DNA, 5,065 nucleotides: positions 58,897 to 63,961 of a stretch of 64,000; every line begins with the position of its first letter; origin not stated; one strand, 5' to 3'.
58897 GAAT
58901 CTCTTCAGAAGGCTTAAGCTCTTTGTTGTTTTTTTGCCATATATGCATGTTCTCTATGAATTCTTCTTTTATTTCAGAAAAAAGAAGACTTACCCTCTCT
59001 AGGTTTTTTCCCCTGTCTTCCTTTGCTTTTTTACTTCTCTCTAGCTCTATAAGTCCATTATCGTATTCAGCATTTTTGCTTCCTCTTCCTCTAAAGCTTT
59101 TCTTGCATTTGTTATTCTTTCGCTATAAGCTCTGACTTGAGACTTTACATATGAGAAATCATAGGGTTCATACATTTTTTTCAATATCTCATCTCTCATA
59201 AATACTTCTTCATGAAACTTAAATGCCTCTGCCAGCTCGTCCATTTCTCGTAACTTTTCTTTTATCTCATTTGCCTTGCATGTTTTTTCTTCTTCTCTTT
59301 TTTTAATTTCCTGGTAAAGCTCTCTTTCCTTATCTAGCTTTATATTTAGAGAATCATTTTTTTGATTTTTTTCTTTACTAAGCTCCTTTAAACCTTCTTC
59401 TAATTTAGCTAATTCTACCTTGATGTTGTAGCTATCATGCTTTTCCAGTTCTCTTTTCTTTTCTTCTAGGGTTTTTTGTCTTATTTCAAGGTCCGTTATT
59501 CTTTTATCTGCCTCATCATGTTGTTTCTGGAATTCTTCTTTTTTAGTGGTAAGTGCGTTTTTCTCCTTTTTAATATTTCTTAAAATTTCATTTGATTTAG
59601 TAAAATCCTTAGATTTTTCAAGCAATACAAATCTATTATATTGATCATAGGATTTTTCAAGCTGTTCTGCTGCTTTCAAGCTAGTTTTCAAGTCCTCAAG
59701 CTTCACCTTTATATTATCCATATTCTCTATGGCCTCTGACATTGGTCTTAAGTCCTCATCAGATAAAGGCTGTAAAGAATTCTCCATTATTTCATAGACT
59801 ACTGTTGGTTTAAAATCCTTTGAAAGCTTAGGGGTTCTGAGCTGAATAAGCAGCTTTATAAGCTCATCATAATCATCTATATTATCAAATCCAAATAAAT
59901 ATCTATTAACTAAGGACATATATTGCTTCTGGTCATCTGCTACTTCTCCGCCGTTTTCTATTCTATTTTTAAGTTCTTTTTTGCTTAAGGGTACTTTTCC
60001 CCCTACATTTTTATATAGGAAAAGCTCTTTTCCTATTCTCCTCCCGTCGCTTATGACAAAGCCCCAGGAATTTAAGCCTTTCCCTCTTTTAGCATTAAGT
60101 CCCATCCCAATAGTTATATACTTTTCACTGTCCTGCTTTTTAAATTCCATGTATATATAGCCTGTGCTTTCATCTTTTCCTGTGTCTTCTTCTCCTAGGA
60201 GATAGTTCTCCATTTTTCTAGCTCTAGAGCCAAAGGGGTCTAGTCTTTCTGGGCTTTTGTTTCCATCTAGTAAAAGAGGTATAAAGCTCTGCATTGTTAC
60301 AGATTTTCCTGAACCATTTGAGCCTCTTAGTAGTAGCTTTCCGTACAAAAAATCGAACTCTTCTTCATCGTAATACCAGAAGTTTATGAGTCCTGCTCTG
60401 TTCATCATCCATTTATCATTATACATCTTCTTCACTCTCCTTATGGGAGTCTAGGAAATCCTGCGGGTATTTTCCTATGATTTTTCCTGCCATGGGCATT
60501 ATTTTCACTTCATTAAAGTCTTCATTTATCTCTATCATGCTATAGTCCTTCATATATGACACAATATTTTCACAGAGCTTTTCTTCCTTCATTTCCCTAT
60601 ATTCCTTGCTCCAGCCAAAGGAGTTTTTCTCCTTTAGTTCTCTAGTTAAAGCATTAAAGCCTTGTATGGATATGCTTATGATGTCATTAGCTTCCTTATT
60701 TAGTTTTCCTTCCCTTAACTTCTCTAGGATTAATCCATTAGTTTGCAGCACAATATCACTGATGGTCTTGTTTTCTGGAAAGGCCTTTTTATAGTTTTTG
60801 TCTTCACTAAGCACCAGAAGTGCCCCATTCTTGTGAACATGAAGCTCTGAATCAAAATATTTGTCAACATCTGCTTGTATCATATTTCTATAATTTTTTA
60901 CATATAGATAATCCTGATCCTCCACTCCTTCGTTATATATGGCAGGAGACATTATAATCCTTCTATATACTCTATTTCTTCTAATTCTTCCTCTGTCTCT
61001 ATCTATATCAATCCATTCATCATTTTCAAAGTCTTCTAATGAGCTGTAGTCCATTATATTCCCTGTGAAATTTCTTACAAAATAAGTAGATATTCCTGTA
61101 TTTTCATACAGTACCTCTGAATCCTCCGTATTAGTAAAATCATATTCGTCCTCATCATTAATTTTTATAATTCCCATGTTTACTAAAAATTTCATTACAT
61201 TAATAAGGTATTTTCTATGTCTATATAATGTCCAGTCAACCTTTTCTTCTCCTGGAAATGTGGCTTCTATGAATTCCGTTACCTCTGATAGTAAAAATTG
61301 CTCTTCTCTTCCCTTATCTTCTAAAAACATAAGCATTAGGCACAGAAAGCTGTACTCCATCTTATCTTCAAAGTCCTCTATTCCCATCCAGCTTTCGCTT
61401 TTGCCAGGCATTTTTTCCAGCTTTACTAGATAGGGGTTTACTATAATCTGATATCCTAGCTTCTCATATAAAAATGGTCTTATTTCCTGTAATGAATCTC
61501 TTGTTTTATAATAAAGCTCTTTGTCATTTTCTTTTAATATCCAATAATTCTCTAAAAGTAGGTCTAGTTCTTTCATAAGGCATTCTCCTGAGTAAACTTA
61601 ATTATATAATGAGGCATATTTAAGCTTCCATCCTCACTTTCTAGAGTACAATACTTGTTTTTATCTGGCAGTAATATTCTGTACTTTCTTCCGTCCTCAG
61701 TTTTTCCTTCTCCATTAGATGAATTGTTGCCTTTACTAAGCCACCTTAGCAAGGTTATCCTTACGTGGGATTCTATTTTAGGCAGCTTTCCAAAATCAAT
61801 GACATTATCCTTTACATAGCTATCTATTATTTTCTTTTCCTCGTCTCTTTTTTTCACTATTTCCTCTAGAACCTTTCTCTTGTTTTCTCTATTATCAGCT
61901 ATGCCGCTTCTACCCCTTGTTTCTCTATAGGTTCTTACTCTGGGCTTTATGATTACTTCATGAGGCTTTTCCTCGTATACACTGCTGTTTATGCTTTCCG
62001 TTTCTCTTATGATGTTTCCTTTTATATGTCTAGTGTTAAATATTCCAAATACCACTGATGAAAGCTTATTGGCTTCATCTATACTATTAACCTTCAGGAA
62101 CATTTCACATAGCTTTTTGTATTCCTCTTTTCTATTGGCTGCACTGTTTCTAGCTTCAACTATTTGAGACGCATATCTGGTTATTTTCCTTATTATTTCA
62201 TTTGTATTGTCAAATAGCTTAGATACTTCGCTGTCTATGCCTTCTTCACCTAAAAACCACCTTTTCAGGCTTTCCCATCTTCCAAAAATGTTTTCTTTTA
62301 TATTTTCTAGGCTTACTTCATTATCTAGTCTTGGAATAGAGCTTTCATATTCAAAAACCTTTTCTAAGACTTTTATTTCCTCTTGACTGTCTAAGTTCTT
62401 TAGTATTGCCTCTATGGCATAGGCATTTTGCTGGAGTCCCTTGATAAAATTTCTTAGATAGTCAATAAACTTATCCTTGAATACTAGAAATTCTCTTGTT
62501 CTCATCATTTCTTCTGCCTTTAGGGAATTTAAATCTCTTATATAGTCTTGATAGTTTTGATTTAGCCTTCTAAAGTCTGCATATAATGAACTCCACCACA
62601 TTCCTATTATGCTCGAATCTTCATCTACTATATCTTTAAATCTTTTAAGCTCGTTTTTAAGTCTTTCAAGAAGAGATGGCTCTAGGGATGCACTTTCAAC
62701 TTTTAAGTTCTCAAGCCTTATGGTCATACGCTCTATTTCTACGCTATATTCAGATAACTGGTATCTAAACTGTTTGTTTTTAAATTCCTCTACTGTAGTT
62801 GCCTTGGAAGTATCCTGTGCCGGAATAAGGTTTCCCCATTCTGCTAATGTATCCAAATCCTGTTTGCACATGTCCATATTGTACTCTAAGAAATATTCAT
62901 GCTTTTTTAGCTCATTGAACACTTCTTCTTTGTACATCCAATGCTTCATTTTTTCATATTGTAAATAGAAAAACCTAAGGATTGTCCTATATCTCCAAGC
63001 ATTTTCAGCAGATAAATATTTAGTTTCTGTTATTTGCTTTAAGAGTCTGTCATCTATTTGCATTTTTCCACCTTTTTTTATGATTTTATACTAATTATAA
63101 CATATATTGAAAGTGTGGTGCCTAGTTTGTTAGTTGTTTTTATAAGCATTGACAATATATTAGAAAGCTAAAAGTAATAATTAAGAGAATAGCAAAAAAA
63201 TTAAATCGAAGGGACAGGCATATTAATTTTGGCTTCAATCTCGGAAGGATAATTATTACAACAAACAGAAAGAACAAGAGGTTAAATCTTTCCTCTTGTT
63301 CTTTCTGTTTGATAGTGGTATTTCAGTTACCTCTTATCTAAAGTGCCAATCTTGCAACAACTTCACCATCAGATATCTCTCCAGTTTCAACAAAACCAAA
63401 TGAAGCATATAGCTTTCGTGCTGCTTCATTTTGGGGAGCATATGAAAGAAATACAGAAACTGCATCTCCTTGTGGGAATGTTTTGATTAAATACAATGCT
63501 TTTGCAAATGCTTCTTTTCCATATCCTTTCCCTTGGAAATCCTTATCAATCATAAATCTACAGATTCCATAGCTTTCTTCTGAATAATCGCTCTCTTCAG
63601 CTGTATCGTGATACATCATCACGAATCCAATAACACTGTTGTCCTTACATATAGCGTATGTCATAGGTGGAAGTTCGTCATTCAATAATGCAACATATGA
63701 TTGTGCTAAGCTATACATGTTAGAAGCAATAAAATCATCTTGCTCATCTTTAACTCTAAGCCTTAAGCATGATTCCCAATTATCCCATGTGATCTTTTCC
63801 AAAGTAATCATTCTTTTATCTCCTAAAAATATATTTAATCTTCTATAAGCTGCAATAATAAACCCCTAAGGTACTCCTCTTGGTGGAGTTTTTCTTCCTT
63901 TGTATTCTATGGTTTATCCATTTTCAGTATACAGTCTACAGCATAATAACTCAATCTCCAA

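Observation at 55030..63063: Wadjet-type (JetABCD / TIGR02677-02680) SMC-family defence cassette with jetC split by a homopolymer frameshift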

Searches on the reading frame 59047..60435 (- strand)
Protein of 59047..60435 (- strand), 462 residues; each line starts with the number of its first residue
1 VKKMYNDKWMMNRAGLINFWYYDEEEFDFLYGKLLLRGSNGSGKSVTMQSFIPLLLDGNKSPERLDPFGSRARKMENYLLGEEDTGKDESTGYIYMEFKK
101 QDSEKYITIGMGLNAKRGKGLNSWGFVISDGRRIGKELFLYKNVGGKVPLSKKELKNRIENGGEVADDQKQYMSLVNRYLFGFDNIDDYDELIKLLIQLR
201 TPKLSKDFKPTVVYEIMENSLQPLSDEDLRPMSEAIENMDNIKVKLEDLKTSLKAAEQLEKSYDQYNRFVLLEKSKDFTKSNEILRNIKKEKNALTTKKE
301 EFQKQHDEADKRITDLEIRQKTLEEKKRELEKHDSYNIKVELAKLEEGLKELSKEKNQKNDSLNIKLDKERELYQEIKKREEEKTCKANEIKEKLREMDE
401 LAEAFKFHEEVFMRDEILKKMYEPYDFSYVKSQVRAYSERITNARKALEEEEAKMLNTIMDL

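Call 10: search_protein_families(library=pfam, proteins=[window:59047-60435:-])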
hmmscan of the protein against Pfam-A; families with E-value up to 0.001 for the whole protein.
window:59047-60435:- (462 aa): 0 families

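Call 11: search_protein_families(library=padloc, proteins=[window:59047-60435:-])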
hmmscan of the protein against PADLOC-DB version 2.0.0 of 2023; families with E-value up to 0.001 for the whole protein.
window:59047-60435:- (462 aa): 11 families
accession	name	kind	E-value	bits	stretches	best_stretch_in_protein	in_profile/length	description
PDLC00551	JetC2|JetC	-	7.2e-193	641.7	1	5-453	2-452/1365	DUF3584 domain; MukB-like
PDLC00550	JetC2|JetC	-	1.5e-178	594.2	1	6-453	2-446/1355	DUF3584 domain; MukB-like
PDLC00554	JetC2|JetC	-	1.4e-134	447.2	1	4-386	3-386/390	DUF3584 domain; MukB-like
PDLC00552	JetC2|JetC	-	5.8e-107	356.9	1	8-450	3-446/1365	DUF3584 domain; MukB-like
PDLC00553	JetC2|JetC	-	1.6e-93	312.6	1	4-427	10-422/1361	DUF3584 domain; MukB-like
PDLC00549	JetC2|JetC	-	2.7e-23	79.7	1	5-399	24-420/1404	DUF3584 domain; MukB-like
PDLC00519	JetC1|JetC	-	4.5e-20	69.5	1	11-457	4-434/1097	DUF3584 domain; MukB-like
PDLC00513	JetC1|JetC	-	2.1e-12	44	1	12-452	5-453/1140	DUF3584 domain; MukB-like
PDLC00506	JetC1|JetC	-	7.5e-06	22.2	0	273-372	641-751/1149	DUF3584 domain; MukB-like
PDLC00505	JetC1|JetC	-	1.9e-05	20.9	1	6-451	4-464/1118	DUF3584 domain; MukB-like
PDLC03865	LmuB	-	0.00014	18.2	1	231-453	267-474/1007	-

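Call 12: search_protein_families(library=ncbifam, proteins=[window:59047-60435:-])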
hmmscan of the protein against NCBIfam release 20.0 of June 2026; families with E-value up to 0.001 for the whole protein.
window:59047-60435:- (462 aa): 1 family
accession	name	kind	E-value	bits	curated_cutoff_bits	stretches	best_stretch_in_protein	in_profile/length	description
TIGR02680.1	TIGR02680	hypoth_equivalog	7.8e-111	371.8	462.85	1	8-419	1-412/1356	TIGR02680 family protein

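Call 15: find_encoding_contigs(protein=window:59047-60435:-, flank=10000, max_places=10)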
Protein window:59047-60435:- (462 aa): no gene with exactly this product is on record in the collection.

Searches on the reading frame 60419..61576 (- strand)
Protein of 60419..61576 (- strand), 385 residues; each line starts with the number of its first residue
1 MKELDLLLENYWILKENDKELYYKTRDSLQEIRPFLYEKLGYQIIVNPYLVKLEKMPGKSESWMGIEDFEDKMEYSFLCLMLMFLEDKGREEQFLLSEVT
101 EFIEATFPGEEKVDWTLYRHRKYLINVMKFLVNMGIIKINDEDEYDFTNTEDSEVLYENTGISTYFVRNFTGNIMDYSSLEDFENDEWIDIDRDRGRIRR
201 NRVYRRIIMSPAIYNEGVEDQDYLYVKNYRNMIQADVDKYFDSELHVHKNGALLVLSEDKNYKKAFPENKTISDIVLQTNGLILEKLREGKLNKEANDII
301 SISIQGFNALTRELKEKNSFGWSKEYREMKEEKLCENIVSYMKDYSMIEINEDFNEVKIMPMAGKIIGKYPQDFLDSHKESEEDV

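Call 10: search_protein_families(library=pfam, proteins=[window:60419-61576:-])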
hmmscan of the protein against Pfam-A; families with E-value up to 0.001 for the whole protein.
window:60419-61576:- (385 aa): 1 family
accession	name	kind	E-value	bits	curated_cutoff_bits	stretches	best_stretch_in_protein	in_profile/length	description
PF09661.15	DUF2398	-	1.6e-101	340.5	26.9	1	5-368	2-362/363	Protein of unknown function (DUF2398)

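Call 11: search_protein_families(library=padloc, proteins=[window:60419-61576:-])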
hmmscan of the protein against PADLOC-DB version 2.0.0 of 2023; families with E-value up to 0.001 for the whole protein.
window:60419-61576:- (385 aa): 6 families
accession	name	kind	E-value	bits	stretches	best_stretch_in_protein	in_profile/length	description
PDLC00542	JetB2|JetB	-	1.1e-150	500.1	1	1-380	8-386/388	DUF2398 domain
PDLC00547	JetB2|JetB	-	3.6e-94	314.2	1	3-382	4-381/399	DUF2398 domain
PDLC00546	JetB2|JetB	-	2.9e-38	129.6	1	7-373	17-392/420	DUF2398 domain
PDLC00543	JetB2|JetB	-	1.3e-25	88.5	1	7-360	23-377/404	DUF2398 domain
PDLC00545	JetB2|JetB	-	3.5e-10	37.4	1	68-290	87-308/462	DUF2398 domain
PDLC00544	JetB2|JetB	-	1.6e-05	22.1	1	110-274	123-286/384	DUF2398 domain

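Call 12: search_protein_families(library=ncbifam, proteins=[window:60419-61576:-])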
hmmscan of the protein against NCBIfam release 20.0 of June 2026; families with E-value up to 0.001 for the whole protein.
window:60419-61576:- (385 aa): 1 family
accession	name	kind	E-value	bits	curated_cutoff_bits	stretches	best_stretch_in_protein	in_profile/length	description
TIGR02678.1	TIGR02678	hypoth_equivalog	3.3e-59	200.9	124.65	1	4-371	2-375/376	TIGR02678 family protein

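Call 39: search_solved_structures(query=window:60419-61576:-, max_evalue=0.01)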
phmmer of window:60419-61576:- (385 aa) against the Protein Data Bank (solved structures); distinct sequences matched with E-value up to 0.01: 1.
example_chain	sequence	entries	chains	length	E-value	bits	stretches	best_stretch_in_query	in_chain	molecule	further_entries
9qe0_D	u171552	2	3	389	2.6e-81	276.4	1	3-376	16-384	JetB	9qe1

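Call 64: find_encoding_contigs(protein=window:60419-61576:-, flank=5000, max_places=10)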
Protein window:60419-61576:- (385 aa): 4 contigs read that carry it; 1 place shown.
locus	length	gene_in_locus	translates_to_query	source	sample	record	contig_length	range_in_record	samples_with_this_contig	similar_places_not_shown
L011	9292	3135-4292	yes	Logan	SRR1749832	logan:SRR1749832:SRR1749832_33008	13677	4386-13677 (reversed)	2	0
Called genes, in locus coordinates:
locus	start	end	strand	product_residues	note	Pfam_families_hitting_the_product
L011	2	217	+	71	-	?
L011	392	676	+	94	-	PF08765:Mor (faint)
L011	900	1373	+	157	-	PF00583:Acetyltransf_1, PF13302:Acetyltransf_3, PF13673:Acetyltransf_10 (weak), PF13508:Acetyltransf_7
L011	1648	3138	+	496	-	PF09660:DUF2397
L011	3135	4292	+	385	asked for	PF09661:DUF2398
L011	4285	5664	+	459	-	-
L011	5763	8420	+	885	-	PF13558:SbcC_Walker_B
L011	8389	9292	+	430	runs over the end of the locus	PF11796:DUF3323, PF09664:DUF2399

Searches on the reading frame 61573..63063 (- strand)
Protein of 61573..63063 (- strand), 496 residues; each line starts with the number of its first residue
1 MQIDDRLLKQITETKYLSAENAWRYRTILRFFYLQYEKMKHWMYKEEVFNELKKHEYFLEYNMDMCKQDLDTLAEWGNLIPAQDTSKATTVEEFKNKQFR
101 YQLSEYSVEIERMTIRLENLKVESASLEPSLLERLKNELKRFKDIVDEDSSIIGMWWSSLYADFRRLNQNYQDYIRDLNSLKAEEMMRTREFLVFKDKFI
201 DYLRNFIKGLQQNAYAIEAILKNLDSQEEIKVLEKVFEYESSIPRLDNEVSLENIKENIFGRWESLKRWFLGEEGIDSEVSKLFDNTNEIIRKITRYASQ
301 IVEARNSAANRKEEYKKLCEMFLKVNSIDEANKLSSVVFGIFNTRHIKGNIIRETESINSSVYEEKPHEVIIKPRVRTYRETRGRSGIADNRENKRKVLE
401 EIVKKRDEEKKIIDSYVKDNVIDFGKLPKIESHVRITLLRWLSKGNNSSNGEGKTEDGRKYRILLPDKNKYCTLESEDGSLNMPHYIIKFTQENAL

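Call 10: search_protein_families(library=pfam, proteins=[window:61573-63063:-])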
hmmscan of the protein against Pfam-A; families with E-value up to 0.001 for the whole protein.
window:61573-63063:- (496 aa): 1 family
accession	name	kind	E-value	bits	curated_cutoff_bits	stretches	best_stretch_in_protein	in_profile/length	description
PF09660.15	DUF2397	-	2e-149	498.9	28.5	1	14-486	1-482/483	Protein of unknown function (DUF2397)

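Call 11: search_protein_families(library=padloc, proteins=[window:61573-63063:-])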
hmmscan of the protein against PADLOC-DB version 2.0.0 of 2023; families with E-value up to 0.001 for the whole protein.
window:61573-63063:- (496 aa): 7 families
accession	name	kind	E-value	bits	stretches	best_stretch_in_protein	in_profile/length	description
PDLC00540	JetA2|JetA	-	4.6e-209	693.3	1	1-494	1-495/496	DUF2397 domain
PDLC00537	JetA2|JetA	-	6.6e-141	468.6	1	6-494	4-496/498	DUF2397 domain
PDLC00535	JetA2|JetA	-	6.7e-91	303.9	1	7-491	9-486/487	DUF2397 domain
PDLC00536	JetA2|JetA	-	9e-59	197.3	1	15-493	22-511/518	DUF2397 domain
PDLC00541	JetA2|JetA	-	1.3e-44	150.7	1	15-483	22-491/512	DUF2397 domain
PDLC00539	JetA2|JetA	-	2.2e-29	100.7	1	16-492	11-498/512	DUF2397 domain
PDLC00534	JetA2|JetA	-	2.8e-15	54.2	1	11-492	21-506/511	DUF2397 domain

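Call 12: search_protein_families(library=ncbifam, proteins=[window:61573-63063:-])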
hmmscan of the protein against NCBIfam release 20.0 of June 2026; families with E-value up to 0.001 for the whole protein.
window:61573-63063:- (496 aa): 1 family
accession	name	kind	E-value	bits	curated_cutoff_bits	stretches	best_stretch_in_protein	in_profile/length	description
TIGR02677.1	TIGR02677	hypoth_equivalog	4.6e-102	342.2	165.85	1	13-492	2-491/494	TIGR02677 family protein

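Call 19: find_encoding_contigs(protein=window:61573-63063:-, flank=10000, max_places=10)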
Protein window:61573-63063:- (496 aa): 4 contigs read that carry it; 1 place shown.
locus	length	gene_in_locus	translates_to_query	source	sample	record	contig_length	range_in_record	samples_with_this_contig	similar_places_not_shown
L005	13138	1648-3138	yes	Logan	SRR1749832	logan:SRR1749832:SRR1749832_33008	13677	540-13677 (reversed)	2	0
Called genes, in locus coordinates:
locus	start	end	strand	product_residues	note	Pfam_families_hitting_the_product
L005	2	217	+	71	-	?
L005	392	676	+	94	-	PF08765:Mor (faint)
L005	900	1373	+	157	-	PF00583:Acetyltransf_1, PF13302:Acetyltransf_3, PF13673:Acetyltransf_10 (weak), PF13508:Acetyltransf_7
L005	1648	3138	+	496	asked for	PF09660:DUF2397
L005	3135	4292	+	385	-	PF09661:DUF2398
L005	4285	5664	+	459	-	-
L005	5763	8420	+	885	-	PF13558:SbcC_Walker_B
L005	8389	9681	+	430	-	PF11796:DUF3323, PF09664:DUF2399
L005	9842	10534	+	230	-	PF00392:GntR, PF07729:FCD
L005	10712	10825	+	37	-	-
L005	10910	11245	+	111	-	PF28011:GrdX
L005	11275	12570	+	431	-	PF09338:Gly_reductase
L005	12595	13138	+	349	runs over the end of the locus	PF07355:GRDB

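Call 24: list_cluster_members(proteins=[window:61573-63063:-, window:59047-60426:-, window:56291-58948:-, window:55030-56322:-])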
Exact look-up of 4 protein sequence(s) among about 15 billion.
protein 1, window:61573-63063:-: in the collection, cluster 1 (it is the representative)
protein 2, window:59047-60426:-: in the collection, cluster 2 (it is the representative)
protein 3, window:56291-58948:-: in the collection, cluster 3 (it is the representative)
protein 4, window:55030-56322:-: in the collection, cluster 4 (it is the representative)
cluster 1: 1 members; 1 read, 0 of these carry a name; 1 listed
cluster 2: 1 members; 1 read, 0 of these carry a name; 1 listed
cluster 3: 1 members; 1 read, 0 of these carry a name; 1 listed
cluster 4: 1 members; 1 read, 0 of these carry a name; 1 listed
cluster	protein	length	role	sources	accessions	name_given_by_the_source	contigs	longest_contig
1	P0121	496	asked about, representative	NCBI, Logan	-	-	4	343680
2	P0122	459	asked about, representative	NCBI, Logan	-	-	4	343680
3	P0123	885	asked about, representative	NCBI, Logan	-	-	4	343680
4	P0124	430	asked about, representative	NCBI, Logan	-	-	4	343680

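Call 40: search_solved_structures(query=window:61573-63063:-, max_evalue=0.01)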
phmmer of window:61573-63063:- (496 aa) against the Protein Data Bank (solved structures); distinct sequences matched with E-value up to 0.01: 1.
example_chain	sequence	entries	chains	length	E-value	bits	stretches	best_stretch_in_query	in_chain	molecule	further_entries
9qe0_E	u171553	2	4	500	4.1e-86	292.8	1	5-490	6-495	JetA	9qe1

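Call 63: find_encoding_contigs(protein=P0122, flank=3000, max_places=10)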
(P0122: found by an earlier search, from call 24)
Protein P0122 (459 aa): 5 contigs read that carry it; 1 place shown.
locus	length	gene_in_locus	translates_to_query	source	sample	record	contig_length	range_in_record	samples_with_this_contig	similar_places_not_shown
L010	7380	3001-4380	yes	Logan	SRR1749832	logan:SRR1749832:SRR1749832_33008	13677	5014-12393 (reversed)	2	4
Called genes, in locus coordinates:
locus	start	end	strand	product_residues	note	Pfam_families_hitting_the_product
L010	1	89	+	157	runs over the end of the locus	PF00583:Acetyltransf_1, PF13302:Acetyltransf_3, PF13673:Acetyltransf_10 (weak), PF13508:Acetyltransf_7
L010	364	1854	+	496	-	PF09660:DUF2397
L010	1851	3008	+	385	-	PF09661:DUF2398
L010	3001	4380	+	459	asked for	-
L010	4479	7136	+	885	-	PF13558:SbcC_Walker_B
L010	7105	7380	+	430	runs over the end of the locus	PF11796:DUF3323, PF09664:DUF2399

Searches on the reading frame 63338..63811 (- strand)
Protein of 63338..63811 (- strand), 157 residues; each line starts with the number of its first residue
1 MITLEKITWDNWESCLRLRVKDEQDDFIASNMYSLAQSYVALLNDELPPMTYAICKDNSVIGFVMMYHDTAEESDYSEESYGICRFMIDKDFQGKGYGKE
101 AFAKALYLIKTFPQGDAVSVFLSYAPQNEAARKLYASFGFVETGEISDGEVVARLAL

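Call 10: search_protein_families(library=pfam, proteins=[window:63338-63811:-])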
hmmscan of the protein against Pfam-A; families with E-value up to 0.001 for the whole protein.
window:63338-63811:- (157 aa): 5 families
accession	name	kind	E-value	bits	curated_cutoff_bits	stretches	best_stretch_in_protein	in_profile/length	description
PF00583.31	Acetyltransf_1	-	1e-12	48.8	20.7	1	36-140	17-116/116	Acetyltransferase (GNAT) family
PF13508.13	Acetyltransf_7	-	1.2e-09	38.9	27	1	52-142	6-84/84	Acetyltransferase (GNAT) domain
PF13302.13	Acetyltransf_3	-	6.1e-09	37.1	25.4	1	32-141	31-138/138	Acetyltransferase (GNAT) domain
PF13673.13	Acetyltransf_10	-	1.5e-06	28.7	23.6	1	57-145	39-112/128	Acetyltransferase (GNAT) domain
PF08445.16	FR47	-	0.00058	20.2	22.1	1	86-142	27-79/86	FR47-like protein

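Call 11: search_protein_families(library=padloc, proteins=[window:63338-63811:-])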
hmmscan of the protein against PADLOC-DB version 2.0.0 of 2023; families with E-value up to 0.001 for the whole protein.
window:63338-63811:- (157 aa): 1 family
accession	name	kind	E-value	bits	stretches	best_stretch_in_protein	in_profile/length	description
PDLC04421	PDC-M11A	-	8.4e-06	22.7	1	53-152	198-296/486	-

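Call 12: search_protein_families(library=ncbifam, proteins=[window:63338-63811:-])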
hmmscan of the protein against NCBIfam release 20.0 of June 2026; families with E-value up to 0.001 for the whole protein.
window:63338-63811:- (157 aa): 4 families
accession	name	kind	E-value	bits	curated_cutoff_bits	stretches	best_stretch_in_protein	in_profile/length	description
NF053587.1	SpmdActasePaiA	equivalog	4.7e-09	36.3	250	1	51-145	61-152/172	spermidine/spermine N(1)-acetyltransferase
TIGR01575.1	rimI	equivalog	8e-08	32.5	86.4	1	50-145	32-117/132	ribosomal protein S18-alanine N-acetyltransferase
NF007025.1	PRK09491.1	equivalog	0.00022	21.2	173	1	86-142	68-121/145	ribosomal protein S18-alanine N-acetyltransferase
NF040503.1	resist_ArsN1a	equivalog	0.00087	19.1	170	0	82-144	76-137/159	arsinothricin resistance N-acetyltransferase ArsN1 family A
